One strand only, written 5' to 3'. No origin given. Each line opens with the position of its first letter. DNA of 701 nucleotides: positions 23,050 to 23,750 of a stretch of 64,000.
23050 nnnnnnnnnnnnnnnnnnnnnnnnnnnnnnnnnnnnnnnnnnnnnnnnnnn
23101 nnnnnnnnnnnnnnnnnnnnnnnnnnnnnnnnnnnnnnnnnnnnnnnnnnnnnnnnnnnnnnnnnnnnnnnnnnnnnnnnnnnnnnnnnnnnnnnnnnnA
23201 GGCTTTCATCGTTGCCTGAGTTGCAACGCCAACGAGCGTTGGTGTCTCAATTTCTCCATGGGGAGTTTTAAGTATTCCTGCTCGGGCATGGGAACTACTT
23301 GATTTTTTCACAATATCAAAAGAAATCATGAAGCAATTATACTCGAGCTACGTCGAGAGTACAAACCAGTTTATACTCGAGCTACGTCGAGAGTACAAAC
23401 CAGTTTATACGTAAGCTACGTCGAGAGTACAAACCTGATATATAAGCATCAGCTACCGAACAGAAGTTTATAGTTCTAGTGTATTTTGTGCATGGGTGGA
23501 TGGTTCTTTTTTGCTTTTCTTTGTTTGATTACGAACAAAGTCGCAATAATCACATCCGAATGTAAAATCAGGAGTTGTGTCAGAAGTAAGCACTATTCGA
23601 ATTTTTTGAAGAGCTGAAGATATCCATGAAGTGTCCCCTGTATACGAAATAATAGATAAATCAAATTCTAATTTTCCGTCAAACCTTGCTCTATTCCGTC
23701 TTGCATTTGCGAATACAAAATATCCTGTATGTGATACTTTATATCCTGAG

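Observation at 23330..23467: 34-bp x3 tandem repeat upstream of tgt reads as three tandem promoters ending in a leaderless start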

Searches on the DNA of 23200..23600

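Call 8: search_rna_families(source=window, start=23200, end=23600, threshold=evalue, max_evalue=10, show_alignments=3)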
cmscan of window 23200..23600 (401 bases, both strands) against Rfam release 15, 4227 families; matches with E-value up to 10: 3.
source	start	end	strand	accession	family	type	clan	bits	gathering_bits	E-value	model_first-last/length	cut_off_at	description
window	23363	23406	-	RF04176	mir-3149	Gene; miRNA;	-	15.2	100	5.3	1-83/83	no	mir-3149 microRNA precursor family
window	23506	23542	-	RF04331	Plastid-clpP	Cis-reg;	-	14.9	55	7.7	1-69/69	no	Plastid-clpP 5UTR RNA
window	23499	23548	+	RF02716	sno_ncR3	Gene; snRNA; snoRNA; CD-box;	-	12.7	88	7.7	1-75/75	no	Small nucleolar RNA ncR3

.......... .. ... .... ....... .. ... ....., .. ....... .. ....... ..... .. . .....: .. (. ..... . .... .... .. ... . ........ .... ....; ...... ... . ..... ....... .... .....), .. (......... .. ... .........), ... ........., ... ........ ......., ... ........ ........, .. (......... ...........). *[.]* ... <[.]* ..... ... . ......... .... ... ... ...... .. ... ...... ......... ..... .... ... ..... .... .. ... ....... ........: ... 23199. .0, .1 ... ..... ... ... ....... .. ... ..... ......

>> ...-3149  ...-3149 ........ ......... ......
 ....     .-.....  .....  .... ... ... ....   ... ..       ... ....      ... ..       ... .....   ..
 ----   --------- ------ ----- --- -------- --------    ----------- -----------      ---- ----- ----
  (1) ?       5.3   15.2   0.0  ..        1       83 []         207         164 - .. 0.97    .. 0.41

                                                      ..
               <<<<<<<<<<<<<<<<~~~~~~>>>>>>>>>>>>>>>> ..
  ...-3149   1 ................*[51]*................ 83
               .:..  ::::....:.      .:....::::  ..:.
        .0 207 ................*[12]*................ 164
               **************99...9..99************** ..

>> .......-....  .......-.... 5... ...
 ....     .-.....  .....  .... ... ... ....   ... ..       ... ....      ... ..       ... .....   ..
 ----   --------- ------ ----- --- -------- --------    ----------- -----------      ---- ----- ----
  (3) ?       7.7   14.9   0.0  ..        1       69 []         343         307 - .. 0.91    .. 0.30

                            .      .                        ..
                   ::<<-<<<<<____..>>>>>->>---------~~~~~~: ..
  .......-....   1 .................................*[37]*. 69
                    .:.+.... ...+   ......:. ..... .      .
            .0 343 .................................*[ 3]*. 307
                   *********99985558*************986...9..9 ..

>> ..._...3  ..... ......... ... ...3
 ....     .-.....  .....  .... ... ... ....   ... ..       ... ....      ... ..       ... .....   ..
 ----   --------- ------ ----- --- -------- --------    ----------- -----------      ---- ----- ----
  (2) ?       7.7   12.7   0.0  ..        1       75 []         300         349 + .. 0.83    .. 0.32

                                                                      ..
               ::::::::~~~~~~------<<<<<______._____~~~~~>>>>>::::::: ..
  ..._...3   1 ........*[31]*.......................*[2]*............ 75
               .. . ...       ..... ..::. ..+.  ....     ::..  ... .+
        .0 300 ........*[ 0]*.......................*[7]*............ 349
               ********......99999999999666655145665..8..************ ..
